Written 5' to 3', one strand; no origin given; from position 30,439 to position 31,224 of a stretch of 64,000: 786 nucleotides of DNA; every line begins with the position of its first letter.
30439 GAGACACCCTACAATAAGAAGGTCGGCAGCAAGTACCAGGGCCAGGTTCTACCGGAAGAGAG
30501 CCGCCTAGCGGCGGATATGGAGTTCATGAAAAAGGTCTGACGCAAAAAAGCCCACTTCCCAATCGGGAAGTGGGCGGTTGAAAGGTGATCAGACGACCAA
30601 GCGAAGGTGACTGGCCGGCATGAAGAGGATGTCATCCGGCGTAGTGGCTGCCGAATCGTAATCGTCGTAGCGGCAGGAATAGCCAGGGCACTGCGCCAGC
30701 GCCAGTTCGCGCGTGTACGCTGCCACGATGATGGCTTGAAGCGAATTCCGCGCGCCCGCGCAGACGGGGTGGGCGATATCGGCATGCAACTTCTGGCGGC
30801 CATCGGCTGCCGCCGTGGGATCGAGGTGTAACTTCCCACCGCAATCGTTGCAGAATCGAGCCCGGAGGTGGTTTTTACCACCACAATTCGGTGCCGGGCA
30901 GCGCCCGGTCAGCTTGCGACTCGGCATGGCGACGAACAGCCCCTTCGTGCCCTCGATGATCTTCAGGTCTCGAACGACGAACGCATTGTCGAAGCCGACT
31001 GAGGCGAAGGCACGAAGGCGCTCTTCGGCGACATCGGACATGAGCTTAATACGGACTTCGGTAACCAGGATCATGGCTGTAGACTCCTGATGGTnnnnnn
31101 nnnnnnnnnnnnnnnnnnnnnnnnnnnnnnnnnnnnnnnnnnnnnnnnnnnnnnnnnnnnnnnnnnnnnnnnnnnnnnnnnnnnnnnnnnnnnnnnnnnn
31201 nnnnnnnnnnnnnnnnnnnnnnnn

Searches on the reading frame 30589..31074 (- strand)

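Call 9: search_protein_families(library=pfam, proteins=[window:30589-31074:-], max_evalue=0.01)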
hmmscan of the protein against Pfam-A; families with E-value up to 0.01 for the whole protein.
window:30589-31074:- (161 aa): 2 families
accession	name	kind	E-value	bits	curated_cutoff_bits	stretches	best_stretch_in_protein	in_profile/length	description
PF04026.17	SpoVG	-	1.5e-23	83.2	29.6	1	4-121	3-81/82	SpoVG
PF12773.13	DZR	-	0.0016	19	27.3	1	62-83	2-23/45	Double zinc ribbon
